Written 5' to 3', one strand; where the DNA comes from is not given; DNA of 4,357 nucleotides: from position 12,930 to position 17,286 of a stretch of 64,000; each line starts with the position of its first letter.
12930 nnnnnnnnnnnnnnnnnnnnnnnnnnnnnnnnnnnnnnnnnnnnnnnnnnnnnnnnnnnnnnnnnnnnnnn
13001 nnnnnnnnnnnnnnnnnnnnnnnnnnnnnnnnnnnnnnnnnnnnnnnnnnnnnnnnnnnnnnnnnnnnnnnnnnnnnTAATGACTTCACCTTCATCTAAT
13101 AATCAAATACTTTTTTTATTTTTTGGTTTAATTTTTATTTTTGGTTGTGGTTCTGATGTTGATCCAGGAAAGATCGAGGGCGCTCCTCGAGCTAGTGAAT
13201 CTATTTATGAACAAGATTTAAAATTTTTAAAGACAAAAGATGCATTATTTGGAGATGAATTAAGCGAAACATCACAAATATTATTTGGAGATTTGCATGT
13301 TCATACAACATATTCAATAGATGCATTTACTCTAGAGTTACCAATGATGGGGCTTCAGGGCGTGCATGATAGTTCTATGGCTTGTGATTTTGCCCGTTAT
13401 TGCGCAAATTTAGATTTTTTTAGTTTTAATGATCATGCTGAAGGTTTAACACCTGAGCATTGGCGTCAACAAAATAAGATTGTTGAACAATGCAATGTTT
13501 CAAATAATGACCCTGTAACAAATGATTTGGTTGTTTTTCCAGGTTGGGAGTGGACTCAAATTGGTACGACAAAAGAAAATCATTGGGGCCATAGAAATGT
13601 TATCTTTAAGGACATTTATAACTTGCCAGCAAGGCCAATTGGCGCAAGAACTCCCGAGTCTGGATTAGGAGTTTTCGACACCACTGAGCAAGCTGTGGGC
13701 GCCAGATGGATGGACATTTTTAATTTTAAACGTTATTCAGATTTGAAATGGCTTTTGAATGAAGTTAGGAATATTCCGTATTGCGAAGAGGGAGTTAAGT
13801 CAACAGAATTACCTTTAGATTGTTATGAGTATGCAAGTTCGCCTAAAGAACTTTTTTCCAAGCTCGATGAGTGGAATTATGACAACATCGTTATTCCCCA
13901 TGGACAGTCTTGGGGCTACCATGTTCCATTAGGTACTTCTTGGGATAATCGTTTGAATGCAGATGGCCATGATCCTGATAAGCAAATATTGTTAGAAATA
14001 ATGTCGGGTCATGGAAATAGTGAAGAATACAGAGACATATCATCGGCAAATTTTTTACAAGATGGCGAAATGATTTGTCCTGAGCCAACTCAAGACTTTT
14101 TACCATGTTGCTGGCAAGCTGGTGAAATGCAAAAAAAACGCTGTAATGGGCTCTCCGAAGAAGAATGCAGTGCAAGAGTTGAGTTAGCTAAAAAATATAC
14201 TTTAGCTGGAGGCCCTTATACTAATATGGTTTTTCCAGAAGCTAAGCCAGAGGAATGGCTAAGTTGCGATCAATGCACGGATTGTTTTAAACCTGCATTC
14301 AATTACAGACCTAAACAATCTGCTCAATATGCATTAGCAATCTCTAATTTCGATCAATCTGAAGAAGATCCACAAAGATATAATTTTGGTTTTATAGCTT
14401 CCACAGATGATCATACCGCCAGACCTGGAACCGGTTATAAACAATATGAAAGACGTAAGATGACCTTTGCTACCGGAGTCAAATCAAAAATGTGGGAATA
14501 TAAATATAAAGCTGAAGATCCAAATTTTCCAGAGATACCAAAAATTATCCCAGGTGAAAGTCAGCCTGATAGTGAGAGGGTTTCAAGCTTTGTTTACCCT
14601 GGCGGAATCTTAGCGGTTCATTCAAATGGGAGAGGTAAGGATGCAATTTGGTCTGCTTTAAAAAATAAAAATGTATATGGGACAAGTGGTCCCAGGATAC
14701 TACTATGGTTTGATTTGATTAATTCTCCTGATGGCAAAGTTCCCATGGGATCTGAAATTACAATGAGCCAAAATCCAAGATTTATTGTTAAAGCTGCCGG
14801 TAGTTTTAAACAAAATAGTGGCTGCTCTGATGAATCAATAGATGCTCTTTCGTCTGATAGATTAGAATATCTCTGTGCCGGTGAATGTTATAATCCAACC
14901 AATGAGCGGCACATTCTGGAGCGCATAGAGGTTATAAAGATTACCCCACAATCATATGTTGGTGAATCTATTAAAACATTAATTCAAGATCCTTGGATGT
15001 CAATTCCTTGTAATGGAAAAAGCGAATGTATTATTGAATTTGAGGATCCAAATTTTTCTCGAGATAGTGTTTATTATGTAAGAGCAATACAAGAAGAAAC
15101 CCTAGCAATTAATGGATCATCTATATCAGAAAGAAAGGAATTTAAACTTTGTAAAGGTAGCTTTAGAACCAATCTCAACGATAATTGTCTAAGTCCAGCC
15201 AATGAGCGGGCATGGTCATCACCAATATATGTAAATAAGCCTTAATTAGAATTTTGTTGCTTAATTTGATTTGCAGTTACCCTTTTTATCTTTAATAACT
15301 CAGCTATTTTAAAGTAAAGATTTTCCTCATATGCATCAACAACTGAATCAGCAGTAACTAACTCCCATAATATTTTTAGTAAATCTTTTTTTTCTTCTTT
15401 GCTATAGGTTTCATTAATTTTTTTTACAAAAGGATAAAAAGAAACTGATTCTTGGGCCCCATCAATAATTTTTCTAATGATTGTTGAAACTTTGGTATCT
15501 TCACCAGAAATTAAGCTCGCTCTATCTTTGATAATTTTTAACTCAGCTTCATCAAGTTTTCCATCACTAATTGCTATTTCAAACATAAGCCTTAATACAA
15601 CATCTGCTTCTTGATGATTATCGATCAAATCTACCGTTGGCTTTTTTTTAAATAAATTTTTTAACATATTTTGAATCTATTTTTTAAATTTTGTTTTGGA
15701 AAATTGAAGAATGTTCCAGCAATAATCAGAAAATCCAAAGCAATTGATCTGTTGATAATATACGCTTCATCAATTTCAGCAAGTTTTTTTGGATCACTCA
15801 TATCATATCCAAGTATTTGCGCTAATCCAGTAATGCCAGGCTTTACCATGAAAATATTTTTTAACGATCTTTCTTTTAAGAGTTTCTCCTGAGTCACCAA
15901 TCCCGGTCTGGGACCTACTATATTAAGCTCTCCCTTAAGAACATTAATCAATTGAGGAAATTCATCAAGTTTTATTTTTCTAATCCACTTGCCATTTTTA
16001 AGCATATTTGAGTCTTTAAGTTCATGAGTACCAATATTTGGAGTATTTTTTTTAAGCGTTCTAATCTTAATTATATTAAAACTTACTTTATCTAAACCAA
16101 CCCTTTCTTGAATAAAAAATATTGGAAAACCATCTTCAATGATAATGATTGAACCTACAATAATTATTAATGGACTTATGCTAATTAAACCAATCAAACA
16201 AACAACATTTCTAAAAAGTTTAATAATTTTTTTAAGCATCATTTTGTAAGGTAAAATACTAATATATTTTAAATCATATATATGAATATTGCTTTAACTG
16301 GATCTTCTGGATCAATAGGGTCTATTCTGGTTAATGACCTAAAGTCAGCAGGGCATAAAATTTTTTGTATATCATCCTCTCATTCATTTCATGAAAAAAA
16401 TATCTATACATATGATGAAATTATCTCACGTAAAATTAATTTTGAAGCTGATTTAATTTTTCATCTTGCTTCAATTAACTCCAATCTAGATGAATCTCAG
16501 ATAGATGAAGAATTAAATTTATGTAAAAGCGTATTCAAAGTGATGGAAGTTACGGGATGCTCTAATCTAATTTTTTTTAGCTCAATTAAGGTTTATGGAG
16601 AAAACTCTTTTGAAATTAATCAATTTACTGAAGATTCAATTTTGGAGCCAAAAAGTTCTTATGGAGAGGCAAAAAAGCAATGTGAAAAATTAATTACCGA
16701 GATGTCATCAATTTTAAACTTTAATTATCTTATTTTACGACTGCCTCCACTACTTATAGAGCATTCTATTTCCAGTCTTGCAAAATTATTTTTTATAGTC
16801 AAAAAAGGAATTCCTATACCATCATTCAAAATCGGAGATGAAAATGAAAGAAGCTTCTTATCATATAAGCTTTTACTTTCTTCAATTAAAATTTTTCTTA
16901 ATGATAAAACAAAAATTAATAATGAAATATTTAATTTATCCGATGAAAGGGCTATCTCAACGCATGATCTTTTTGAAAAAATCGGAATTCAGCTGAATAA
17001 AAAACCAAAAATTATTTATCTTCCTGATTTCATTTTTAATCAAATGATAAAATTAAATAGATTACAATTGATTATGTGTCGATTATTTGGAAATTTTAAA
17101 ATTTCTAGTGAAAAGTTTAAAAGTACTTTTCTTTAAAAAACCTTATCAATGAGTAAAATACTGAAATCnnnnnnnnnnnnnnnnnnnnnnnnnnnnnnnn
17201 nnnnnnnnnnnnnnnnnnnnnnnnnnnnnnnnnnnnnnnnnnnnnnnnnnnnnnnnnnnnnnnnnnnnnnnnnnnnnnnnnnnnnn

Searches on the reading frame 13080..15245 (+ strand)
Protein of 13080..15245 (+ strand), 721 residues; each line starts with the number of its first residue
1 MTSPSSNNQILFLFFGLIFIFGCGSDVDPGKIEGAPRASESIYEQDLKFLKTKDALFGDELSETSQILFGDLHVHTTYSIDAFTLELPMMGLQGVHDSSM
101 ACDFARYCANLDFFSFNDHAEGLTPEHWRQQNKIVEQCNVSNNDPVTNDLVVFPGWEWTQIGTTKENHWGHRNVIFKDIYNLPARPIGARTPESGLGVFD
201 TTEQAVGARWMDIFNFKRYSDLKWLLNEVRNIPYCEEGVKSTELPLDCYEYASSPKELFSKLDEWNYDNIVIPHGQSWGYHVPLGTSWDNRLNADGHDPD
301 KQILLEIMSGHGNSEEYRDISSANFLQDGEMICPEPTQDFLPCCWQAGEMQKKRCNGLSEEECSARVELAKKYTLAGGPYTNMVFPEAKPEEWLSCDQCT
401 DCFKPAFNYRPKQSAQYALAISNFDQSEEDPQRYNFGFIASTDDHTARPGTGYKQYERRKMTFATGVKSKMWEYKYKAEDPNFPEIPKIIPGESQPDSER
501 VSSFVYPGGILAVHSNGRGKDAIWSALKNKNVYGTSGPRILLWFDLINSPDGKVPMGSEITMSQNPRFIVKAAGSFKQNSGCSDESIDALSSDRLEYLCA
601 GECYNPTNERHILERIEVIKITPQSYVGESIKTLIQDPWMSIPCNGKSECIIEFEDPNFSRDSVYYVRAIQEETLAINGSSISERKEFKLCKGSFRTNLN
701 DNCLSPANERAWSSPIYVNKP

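Call 7: search_protein_families(library=pfam, proteins=[window:13080-15245:+], max_evalue=0.00001)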
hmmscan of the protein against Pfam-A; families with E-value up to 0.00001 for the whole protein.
window:13080-15245:+ (721 aa): 1 family
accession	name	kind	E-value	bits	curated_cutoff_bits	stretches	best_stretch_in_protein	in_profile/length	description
PF12228.14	DUF3604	-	2.5e-26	92.7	20.4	1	434-544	322-414/591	Protein of unknown function (DUF3604)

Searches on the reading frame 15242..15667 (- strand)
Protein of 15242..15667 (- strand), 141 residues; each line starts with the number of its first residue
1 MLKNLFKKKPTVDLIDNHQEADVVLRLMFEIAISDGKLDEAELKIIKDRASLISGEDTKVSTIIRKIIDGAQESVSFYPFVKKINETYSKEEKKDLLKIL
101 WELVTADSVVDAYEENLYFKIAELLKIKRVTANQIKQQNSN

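Call 7: search_protein_families(library=pfam, proteins=[window:15242-15667:-], max_evalue=0.00001)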
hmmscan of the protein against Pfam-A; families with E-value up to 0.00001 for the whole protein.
window:15242-15667:- (141 aa): 1 family
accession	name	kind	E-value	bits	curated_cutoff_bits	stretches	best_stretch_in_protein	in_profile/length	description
PF05099.18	TerB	-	8.4e-21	74.9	24.4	1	57-137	38-118/118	Tellurite resistance protein TerB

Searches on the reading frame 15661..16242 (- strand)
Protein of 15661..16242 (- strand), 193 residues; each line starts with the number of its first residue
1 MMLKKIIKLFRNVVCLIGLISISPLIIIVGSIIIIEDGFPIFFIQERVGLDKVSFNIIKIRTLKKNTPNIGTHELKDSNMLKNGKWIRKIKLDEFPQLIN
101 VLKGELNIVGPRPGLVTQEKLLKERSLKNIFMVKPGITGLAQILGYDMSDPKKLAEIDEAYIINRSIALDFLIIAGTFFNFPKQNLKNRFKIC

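Call 7: search_protein_families(library=pfam, proteins=[window:15661-16242:-], max_evalue=0.00001)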
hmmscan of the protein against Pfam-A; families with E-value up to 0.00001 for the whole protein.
window:15661-16242:- (193 aa): 1 family
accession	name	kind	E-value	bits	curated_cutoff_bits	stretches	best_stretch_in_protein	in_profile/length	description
PF02397.22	Bac_transf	-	2.4e-45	154.7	27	1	11-180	5-176/179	Bacterial sugar transferase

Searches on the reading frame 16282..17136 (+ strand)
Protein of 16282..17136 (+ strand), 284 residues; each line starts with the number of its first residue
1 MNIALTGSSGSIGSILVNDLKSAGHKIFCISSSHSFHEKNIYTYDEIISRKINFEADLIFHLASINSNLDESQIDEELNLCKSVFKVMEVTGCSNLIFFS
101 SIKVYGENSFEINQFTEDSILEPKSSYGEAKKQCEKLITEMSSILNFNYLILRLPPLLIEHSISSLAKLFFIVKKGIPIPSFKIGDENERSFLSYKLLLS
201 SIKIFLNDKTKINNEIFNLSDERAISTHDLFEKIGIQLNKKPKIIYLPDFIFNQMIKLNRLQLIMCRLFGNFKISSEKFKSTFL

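Call 3: search_protein_families(library=pfam, proteins=[window:16282-17136:+])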
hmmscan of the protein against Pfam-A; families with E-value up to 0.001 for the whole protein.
window:16282-17136:+ (284 aa): 4 families
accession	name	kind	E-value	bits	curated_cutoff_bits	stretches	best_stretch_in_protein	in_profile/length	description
PF01370.27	Epimerase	-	6.5e-16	58.9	20.9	1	3-156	1-171/240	NAD dependent epimerase/dehydratase family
PF04321.23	RmlD_sub_bind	-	1.3e-07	31.4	27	1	1-160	1-154/287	RmlD substrate binding domain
PF16363.11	GDP_Man_Dehyd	-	1.8e-07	31.4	27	0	90-146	118-172/332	GDP-mannose 4,6 dehydratase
PF13460.12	NAD_binding_10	-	2.4e-05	24.7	27.2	1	59-157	64-146/184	NAD(P)H-binding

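Call 4: search_protein_families(library=ncbifam, proteins=[window:16282-17136:+])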
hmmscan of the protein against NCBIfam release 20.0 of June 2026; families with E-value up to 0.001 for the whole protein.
window:16282-17136:+ (284 aa): 11 families
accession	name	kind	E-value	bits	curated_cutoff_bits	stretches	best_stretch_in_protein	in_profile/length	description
TIGR01179.1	galE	equivalog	2.2e-13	49.8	262.3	1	84-153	104-172/332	UDP-glucose 4-epimerase GalE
NF043036.1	ErythonDh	equivalog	1.9e-11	43.8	325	1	45-158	64-180/321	D-erythronate dehydrogenase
TIGR02197.1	heptose_epim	equivalog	2.2e-06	27.1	274.6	1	3-139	1-150/316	ADP-glyceromanno-heptose 6-epimerase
TIGR01777.1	yfcH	hypoth_equivalog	2.9e-05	23.8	207.35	1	3-256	1-258/292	TIGR01777 family oxidoreductase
NF047837.1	UDPAcbARedWbcJ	equivalog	3.3e-05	22.9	500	1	1-156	1-132/372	UDP-2-acetamido-2,6-beta-L-arabino-hexul-4-ose reductase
NF007956.0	PRK10675.1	subfamily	3.7e-05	23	394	0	74-142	97-164/338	UDP-glucose 4-epimerase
NF009035.0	PRK12367.1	equivalog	9.9e-05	21.6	266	1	2-99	16-115/249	short chain dehydrogenase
TIGR01214.1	rmlD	equivalog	0.00027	20.1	224.05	1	3-162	2-155/285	dTDP-4-dehydrorhamnose reductase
TIGR01181.1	dTDP_gluc_dehyt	equivalog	0.00041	19.5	365.1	1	33-154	51-178/321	dTDP-glucose 4,6-dehydratase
TIGR04180.1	EDH_00030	hypoth_equivalog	0.00051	19.2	475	0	5-151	3-169/297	NAD-dependent 4,6-dehydratase LegB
NF050030.1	thlkprotThyD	equivalog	0.00079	18.7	400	0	1-38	1-38/305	thylakoid membrane protein ThyD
